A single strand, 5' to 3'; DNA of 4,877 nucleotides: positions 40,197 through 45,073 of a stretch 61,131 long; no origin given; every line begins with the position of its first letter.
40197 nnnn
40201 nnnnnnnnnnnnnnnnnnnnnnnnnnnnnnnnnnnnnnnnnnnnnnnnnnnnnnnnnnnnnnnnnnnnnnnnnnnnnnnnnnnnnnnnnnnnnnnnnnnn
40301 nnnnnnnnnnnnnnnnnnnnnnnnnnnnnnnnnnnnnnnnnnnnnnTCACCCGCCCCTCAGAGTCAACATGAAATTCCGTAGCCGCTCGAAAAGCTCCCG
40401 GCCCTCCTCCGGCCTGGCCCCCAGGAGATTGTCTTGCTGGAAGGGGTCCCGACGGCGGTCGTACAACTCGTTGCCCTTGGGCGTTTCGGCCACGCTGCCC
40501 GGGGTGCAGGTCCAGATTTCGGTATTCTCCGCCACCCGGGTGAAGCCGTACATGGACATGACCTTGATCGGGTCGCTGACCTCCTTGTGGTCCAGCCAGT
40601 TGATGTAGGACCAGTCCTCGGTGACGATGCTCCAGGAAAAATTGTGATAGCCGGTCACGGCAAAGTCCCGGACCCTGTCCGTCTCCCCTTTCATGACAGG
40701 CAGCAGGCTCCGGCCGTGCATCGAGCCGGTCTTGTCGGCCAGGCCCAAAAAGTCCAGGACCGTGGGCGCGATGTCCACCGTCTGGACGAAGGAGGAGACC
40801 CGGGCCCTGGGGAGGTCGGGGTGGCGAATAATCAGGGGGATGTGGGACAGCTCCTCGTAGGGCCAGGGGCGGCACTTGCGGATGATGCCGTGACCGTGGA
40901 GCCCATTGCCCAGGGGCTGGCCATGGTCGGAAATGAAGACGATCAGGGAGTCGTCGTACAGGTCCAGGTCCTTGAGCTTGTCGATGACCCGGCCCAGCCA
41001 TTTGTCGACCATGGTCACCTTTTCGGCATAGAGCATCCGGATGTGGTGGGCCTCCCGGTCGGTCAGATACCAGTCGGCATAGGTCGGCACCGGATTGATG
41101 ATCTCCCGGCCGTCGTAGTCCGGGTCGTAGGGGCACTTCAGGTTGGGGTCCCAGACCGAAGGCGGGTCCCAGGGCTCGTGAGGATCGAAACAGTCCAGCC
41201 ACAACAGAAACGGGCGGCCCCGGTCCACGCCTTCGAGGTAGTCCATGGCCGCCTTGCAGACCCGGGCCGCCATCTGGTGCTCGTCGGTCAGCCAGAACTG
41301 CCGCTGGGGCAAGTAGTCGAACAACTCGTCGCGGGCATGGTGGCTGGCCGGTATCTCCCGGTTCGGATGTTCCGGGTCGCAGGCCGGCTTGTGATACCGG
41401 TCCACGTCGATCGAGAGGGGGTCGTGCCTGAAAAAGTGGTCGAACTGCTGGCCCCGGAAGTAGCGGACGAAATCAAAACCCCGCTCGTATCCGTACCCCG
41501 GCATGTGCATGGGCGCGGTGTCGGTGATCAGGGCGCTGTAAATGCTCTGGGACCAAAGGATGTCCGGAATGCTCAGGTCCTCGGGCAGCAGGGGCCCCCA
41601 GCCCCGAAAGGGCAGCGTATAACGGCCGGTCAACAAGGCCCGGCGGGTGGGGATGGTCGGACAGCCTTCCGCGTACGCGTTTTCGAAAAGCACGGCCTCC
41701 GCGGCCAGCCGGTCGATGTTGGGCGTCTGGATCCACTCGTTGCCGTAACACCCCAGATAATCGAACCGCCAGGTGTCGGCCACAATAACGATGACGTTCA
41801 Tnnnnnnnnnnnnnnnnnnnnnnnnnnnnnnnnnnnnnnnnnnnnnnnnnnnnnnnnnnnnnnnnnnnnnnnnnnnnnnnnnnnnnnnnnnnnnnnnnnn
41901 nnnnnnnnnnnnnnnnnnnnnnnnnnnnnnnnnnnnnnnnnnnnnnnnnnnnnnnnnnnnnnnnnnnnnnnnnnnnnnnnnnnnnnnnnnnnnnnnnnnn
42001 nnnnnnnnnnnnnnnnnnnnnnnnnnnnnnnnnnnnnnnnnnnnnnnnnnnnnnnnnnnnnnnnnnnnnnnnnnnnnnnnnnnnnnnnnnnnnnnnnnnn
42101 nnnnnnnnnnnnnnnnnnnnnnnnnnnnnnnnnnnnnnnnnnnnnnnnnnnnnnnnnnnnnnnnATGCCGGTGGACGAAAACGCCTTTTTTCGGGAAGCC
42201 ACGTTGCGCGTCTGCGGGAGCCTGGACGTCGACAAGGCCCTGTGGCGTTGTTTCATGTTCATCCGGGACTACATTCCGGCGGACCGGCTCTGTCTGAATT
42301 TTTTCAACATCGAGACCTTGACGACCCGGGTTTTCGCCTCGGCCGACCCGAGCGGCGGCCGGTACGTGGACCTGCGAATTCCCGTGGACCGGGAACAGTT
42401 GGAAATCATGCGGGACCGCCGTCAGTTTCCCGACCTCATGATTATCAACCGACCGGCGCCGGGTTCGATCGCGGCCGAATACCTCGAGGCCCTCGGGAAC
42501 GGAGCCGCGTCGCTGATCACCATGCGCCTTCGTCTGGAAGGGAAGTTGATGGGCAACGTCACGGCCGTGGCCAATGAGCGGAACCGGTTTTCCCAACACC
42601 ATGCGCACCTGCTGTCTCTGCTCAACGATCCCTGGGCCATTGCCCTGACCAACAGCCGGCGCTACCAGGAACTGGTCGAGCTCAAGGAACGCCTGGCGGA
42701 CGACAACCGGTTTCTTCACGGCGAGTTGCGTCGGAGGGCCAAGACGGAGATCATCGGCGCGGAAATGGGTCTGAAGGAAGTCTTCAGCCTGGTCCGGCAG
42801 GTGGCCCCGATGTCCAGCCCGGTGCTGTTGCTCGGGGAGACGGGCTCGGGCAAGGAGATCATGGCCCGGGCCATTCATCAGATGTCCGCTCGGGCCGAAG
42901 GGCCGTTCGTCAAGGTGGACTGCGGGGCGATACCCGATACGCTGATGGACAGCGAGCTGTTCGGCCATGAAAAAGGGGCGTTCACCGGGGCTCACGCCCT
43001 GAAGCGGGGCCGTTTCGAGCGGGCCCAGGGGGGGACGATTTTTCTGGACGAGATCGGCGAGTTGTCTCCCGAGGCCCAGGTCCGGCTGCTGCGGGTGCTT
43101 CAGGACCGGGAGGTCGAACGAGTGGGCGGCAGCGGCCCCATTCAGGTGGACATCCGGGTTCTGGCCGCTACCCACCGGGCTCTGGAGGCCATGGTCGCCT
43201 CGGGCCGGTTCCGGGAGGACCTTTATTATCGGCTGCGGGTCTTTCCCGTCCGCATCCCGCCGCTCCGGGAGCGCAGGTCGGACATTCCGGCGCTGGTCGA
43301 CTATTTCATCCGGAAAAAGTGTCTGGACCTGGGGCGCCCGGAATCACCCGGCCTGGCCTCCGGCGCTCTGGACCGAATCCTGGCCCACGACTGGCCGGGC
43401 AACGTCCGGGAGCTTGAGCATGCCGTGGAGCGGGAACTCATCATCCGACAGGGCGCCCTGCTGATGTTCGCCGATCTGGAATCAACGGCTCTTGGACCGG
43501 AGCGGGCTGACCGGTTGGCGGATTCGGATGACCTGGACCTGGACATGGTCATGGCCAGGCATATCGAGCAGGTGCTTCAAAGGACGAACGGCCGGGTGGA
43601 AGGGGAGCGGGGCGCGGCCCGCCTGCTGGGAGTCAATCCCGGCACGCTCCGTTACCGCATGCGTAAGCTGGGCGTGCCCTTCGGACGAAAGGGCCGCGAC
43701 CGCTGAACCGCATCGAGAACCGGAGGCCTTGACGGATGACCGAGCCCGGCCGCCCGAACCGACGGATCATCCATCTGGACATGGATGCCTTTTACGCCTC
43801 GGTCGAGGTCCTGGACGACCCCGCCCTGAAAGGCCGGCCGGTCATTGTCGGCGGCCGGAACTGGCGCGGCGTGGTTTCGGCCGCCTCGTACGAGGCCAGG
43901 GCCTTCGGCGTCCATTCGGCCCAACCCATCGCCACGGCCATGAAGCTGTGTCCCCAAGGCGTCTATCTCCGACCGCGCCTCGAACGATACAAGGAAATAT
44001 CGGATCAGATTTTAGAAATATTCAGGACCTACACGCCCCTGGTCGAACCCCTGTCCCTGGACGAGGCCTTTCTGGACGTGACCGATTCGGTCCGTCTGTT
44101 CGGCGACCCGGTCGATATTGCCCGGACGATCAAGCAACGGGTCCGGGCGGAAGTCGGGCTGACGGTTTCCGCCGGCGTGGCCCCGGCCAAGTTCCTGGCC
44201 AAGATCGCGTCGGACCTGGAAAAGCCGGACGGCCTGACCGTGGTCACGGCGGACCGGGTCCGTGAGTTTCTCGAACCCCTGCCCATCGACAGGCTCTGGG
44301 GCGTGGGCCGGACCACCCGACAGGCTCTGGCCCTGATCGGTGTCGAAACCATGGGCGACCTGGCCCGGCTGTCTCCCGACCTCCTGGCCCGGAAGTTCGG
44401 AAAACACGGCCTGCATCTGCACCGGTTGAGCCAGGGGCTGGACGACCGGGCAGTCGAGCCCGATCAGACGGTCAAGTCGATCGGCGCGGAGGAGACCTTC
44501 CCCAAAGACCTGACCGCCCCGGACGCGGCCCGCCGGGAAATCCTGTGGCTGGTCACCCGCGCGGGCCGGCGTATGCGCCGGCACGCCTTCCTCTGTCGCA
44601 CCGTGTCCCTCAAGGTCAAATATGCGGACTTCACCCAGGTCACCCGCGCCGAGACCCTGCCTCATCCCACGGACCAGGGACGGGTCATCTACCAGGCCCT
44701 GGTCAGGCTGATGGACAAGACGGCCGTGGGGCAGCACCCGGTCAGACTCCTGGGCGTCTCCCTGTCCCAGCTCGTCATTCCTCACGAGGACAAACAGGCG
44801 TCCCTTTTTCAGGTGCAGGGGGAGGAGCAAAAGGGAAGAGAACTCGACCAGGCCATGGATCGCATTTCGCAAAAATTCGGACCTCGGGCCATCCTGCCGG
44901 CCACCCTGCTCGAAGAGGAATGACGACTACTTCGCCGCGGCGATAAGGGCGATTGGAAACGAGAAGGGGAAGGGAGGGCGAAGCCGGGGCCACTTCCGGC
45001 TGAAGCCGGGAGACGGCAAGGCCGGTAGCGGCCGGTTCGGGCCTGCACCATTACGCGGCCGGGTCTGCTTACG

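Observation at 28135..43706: Sigma-54/GAF-controlled cluster of cytoplasmic sulfate-ester and haloalkane hydrolases with TAXI-TRAP uptake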

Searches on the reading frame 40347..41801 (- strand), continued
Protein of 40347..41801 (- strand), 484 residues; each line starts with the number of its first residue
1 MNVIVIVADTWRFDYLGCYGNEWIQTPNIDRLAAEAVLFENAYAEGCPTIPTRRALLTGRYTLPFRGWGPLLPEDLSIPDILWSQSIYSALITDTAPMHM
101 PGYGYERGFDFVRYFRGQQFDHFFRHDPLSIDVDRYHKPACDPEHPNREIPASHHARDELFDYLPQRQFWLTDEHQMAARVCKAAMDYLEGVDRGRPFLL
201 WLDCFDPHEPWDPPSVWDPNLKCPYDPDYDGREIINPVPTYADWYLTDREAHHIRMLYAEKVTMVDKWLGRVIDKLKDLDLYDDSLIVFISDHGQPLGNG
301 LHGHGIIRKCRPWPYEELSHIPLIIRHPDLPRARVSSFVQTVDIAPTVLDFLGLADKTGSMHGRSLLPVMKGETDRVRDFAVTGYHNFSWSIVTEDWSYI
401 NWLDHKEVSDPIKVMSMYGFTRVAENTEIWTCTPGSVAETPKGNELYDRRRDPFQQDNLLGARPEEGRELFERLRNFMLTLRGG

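Call 83: search_protein_families(library=pfam, proteins=[L069:4279-4671:-, L112:11486-12598:+], max_evalue=0.5)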
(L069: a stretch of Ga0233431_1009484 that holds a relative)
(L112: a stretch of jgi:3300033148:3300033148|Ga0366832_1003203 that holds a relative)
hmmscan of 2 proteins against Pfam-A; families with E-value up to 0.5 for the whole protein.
L069:4279-4671:- (131 aa): 0 families

L112:11486-12598:+ (370 aa): 13 families
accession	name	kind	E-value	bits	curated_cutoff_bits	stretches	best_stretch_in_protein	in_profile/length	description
PF13237.11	Fer4_10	-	6.1e-09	36.1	25.5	2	292-337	6-53/53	4Fe-4S dicluster domain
PF00037.32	Fer4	-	8.9e-08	32.1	21.1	2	320-342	2-24/24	4Fe-4S binding domain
PF12838.12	Fer4_7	-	3.6e-07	31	27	1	295-340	2-52/52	4Fe-4S dicluster domain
PF14697.11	Fer4_21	-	2.1e-06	28.2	35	1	292-342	5-58/59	4Fe-4S dicluster domain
PF12837.12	Fer4_6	-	3.6e-06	27.1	25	1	319-339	2-22/24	4Fe-4S binding domain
PF13187.11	Fer4_9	-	3.9e-06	27.2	27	1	294-340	1-51/52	4Fe-4S dicluster domain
PF12797.12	Fer4_2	-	1.4e-05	25.2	24.5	1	319-337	3-21/22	4Fe-4S binding domain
PF12800.12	Fer4_4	-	0.00044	20.8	24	1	323-337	1-15/17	4Fe-4S binding domain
PF13183.11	Fer4_8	-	0.0049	17.8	27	1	324-338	3-17/68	4Fe-4S dicluster domain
PF13484.11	Fer4_16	-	0.034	15.4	30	1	325-346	1-24/66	4Fe-4S double cluster binding domain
PF13370.11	Fer4_13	-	0.073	14.2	24.5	1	321-338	1-18/58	4Fe-4S single cluster domain of Ferredoxin I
PF11272.13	DUF3072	-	0.12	12.7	27.5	0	157-177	32-52/56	Protein of unknown function (DUF3072)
PF13459.11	Fer4_15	-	0.37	12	22.4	1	320-337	2-19/66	4Fe-4S single cluster domain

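Call 93: predict_structure(alignment_id=A3)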
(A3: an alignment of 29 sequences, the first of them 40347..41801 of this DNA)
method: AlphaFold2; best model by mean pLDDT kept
length: 484 residues; sequences in the alignment: 29
mean_pLDDT: 82.1   pTM: 0.88
mean pLDDT of the five models: 82.1, 82.1, 81.1, 76.2, 75.3
residues with pLDDT >= 90: 207; 70-90: 185; 50-70: 43; < 50: 49
segments of 3 or more residues with pLDDT < 50: 298-307, 309-314, 405-436
pLDDT, mean of each block of 10 residues (from residue 1): 92 76 86 95 76 89 72 90 95 88 89 85 89 89 87 85 86 88 97 94 74 72 86 81 76 84 92 98 97 63 45 59 95 94 96 92 96 93 76 91 54 42 39 48 83 80 96 91 79
secondary structure, 60 per line:
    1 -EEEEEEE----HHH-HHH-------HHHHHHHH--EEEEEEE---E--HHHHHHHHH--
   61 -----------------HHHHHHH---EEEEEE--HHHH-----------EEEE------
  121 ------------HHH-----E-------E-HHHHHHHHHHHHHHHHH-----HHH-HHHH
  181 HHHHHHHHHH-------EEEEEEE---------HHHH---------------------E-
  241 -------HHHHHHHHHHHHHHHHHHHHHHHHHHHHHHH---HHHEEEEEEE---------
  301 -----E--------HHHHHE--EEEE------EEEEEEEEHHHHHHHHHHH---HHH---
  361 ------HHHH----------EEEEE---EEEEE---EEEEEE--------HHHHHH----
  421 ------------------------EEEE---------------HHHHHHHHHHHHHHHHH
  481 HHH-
elements in order: E2-8 H27-34 E37-43 H50-58 H78-84 E88-93 H96-99 E111-114 H151-167 H177-190 E198-204 H214-217 H248-278 E285-291 H315-319 E323-326 E333-340 H341-351 H367-370 E381-385 E389-393 E397-402 H411-416 E445-448 H464-483

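Call 97: fold_search(model_id=the predicted structure, library=pdb)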
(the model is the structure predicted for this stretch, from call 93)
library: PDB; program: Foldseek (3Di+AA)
matches with E <= 10: 585; with E <= 0.001: 442
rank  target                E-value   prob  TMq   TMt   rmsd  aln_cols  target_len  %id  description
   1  4upl_A                7.6e-27  1.00  0.68  0.59   7.2       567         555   19  Dimeric sulfatase SpAS2 from Silicibacter pomeroyi (released 2015-07-01)
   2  4upl_C                1.0e-26  1.00  0.67  0.59   7.2       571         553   19  Dimeric sulfatase SpAS2 from Silicibacter pomeroyi (released 2015-07-01)
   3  4upi                  3.8e-26  1.00  0.67  0.60   7.1       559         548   20  Dimeric sulfatase SpAS1 from Silicibacter pomeroyi (released 2015-07-01)
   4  4uph_A                1.3e-25  1.00  0.65  0.63   7.6       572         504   20  Crystal Structure of Phosphonate Monoester Hydrolase of Agrobacterium radiobacter (released 2015-07-01)
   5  5g2v                  4.4e-25  1.00  0.62  0.61  10.9       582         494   19  Structure of BT4656 in complex with its substrate D-Glucosamine-2-N, 6-O-disulfate. (released 2017-05-24)
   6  7lha_A                5.0e-25  1.00  0.64  0.62  10.8       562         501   18  Structure of the Exo-L-galactose-6-sulfatase BuS1_11 from Bacteroides uniformis (released 2022-02-09)
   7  7lj2_A                5.9e-25  1.00  0.68  0.65  10.9       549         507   20  Structure of Exo-L-galactose-6-sulfatase BuS1_11 from Bacteroides uniformis in complex with neoporphyrabiose (released 2022-02-09)
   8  7sno_A                8.3e-25  1.00  0.68  0.66  10.2       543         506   21  Structure of Bacple_01701(H214N), a 6-O-galactose porphyran sulfatase (released 2022-10-05)
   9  7oz8                  9.9e-25  1.00  0.67  0.68   6.9       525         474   22  Sulfated host glycan recognition by carbohydrate sulfatases of the human gut microbiota (BT1918_S1_46) (released 2022-06-29)
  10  9fvt_A                1.4e-24  1.00  0.61  0.57  11.6       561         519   20  Crystal structure of marine sulfatase (OpSulf1) from Ochrovirga pacifica (released 2024-07-17)
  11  2vqr                  4.9e-24  1.00  0.68  0.64   7.5       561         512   22  Crystal structure of a phosphonate monoester hydrolase from rhizobium leguminosarum: a new member of the alkaline phosph (released 2008-09-30)
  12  7snj                  4.9e-24  1.00  0.68  0.65  10.4       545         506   20  Structure of Bacple_01701, a 6-O-galactose porphyran sulfatase (released 2022-10-05)
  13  6pt4_A                4.9e-24  1.00  0.64  0.65   8.4       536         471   21  Crystal structure of apo PsS1_NC (released 2019-09-25)
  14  4upk_A                4.9e-24  1.00  0.64  0.61   7.6       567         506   21  Phosphonate monoester hydrolase SpPMH from Silicibacter pomeroyi (released 2015-07-01)
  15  7lha_B                6.2e-24  1.00  0.65  0.63  10.8       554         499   19  Structure of the Exo-L-galactose-6-sulfatase BuS1_11 from Bacteroides uniformis (released 2022-02-09)
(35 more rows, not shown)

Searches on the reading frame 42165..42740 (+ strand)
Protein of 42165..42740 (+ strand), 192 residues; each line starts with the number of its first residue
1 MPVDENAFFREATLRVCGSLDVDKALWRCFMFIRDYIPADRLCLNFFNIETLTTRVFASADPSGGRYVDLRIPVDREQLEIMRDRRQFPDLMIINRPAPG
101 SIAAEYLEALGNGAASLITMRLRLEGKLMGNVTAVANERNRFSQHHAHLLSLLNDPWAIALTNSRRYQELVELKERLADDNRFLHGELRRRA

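Call 43: search_protein_families(library=pfam, proteins=[window:42165-42740:+], max_evalue=0.1)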
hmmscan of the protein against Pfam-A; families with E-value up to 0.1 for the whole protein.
window:42165-42740:+ (192 aa): 2 families
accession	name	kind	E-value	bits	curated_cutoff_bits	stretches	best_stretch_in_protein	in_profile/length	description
PF13185.12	GAF_2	-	0.0069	17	28.6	1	102-161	76-135/136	GAF domain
PF01590.32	GAF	-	0.044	14.8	22.4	1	75-160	61-132/133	GAF domain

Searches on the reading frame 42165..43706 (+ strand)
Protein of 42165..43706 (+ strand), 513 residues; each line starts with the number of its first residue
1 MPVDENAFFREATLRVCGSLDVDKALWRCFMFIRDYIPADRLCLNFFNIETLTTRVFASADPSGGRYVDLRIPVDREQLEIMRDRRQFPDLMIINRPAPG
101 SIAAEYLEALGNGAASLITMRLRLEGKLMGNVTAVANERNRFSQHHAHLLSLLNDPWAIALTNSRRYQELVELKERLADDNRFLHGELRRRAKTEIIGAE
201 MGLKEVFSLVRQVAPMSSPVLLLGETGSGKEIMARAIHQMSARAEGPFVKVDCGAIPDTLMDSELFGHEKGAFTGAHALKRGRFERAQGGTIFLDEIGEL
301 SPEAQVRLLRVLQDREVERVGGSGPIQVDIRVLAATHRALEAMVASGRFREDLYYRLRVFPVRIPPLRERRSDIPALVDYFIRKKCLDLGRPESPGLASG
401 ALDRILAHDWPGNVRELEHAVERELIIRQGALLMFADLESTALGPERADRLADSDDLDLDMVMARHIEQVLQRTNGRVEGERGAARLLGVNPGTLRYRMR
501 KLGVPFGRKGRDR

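Call 12: search_protein_families(library=pfam, proteins=[window:42165-43706:+], max_evalue=0.001)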
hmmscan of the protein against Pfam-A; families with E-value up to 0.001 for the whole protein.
window:42165-43706:+ (513 aa): 7 families
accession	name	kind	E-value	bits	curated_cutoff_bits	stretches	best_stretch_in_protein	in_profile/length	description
PF00158.32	Sigma54_activat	-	3.9e-69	232.1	20.2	1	196-362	1-167/168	Sigma-54 interaction domain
PF14532.12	Sigma54_activ_2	-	1.5e-20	74.3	25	1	203-367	7-138/138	Sigma-54 interaction domain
PF25601.1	AAA_lid_14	-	4.4e-18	65.3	27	1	368-447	1-79/87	AAA+ ATPase lid domain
PF07728.20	AAA_5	-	1.3e-08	35.4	22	1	219-339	1-124/139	AAA domain (dynein-related subfamily)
PF02954.25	HTH_8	-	5e-07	29.8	22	1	464-502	7-42/42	Bacterial regulatory protein, Fis family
PF07724.20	AAA_2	-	7e-05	23.4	27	1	220-321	6-108/166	AAA domain (Cdc48 subfamily)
PF00004.35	AAA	-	0.00015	22.6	21.2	1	220-353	1-127/131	ATPase family associated with various cellular activities (AAA)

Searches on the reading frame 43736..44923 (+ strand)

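Call 12: search_protein_families(library=pfam, proteins=[window:43736-44923:+], max_evalue=0.001)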
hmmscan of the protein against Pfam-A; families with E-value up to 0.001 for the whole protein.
window:43736-44923:+ (395 aa): 4 families
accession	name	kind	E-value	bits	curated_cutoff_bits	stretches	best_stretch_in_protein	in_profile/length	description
PF00817.25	IMS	-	7.3e-53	178.9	23.2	1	14-160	1-148/148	impB/mucB/samB family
PF11799.13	IMS_C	-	3.6e-32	111.5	20.7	1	247-357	2-109/109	impB/mucB/samB family C-terminal domain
PF21999.2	IMS_HHH_1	-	7.8e-08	33.1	27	1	187-236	3-53/53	DNA polymerase-iota, thumb domain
PF11798.14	IMS_HHH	-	5.2e-07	30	24.4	1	173-203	2-32/32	IMS family HHH motif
